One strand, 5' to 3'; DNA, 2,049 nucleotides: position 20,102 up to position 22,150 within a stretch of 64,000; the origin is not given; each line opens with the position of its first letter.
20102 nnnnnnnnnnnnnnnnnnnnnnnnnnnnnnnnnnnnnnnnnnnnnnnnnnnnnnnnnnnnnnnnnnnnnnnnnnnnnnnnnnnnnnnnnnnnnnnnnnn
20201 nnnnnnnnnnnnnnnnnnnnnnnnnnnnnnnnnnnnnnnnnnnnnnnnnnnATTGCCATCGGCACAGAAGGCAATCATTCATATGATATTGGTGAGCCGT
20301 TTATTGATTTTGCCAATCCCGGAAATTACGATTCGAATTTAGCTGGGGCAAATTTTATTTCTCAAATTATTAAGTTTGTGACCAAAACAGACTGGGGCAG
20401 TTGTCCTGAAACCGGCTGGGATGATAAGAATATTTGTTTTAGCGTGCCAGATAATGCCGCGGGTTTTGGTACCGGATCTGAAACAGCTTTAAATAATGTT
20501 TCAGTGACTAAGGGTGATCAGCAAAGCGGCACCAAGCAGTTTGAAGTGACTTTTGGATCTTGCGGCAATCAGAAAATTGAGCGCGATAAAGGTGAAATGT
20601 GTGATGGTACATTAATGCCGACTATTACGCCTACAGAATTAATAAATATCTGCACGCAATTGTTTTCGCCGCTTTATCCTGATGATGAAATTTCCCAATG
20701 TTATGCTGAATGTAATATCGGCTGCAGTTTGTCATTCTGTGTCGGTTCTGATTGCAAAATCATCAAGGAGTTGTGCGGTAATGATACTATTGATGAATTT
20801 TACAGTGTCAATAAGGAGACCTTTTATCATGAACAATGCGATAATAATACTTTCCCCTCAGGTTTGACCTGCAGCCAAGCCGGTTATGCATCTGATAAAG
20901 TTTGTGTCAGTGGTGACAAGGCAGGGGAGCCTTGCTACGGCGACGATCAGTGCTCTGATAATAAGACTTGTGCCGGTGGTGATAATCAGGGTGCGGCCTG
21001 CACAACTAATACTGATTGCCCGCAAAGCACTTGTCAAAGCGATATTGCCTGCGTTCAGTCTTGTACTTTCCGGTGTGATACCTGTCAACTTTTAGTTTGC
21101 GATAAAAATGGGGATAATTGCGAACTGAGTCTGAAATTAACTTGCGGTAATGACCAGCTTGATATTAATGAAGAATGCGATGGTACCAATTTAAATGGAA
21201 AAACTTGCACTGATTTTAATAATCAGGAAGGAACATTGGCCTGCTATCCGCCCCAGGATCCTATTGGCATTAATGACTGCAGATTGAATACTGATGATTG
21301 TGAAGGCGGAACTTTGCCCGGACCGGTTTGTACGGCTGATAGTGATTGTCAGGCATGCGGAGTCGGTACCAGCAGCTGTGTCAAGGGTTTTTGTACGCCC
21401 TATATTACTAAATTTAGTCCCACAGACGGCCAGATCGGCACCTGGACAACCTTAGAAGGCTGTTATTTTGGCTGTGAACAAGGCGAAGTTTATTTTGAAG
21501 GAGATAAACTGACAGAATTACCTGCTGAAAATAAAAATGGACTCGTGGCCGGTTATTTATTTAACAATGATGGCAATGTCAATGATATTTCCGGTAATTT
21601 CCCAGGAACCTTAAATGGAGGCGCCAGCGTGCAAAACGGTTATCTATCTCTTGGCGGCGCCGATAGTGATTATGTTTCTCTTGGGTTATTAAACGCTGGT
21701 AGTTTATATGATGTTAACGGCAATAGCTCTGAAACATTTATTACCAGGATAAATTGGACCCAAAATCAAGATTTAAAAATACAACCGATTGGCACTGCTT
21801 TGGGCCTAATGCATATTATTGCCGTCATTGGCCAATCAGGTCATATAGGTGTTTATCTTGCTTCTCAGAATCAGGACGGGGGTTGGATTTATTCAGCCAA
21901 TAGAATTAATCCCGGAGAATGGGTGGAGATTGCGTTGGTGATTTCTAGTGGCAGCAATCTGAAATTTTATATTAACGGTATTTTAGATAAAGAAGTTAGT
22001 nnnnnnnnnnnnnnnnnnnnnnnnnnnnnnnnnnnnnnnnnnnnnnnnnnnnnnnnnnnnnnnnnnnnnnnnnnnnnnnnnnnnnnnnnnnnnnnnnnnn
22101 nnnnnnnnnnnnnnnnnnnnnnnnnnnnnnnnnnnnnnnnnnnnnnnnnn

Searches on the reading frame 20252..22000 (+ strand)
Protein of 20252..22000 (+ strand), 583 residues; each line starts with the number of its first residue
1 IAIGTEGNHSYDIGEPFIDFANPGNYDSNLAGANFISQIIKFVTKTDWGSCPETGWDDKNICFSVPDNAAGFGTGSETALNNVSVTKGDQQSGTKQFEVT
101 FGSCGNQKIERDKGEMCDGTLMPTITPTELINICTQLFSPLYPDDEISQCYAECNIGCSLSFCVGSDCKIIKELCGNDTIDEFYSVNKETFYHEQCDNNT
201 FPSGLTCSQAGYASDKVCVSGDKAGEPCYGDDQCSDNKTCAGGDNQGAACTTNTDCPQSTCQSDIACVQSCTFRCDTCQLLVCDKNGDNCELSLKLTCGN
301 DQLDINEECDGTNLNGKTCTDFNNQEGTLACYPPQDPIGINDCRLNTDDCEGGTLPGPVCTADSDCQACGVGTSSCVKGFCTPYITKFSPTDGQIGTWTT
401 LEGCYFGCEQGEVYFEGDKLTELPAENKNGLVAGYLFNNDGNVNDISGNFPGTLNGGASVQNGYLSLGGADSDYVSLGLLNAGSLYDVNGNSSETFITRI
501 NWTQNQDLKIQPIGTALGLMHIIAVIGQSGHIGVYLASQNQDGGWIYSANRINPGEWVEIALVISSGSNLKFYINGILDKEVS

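Call 77: search_protein_representatives(protein=window:20252-22000:+)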
Query: 583 residues. Proteins with E-value up to 0.001 (for the whole library): 353; up to 1e-10: 63; up to 1e-30: 10. The best 150 are listed.
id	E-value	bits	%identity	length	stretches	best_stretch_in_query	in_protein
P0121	1.1e-206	704.7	53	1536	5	25-285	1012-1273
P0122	4.0e-118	412.2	49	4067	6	307-581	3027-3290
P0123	3.0e-66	240.9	42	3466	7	9-187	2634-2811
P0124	1.0e-61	225.9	43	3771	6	4-197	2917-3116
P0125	3.4e-42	161.4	43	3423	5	339-424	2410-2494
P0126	8.7e-41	156.7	47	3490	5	359-417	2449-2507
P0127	2.7e-39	151.8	41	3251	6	348-469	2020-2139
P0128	9.2e-39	150.1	41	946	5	345-472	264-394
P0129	1.1e-32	130.0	43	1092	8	291-339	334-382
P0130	5.1e-31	124.5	44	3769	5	356-420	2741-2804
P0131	3.1e-30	121.9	40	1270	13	294-334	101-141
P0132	1.6e-29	119.5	42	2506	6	358-474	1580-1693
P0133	2.7e-29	118.8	36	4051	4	346-580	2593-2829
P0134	1.0e-26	110.2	37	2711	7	358-417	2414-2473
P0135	5.1e-24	101.4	46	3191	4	355-462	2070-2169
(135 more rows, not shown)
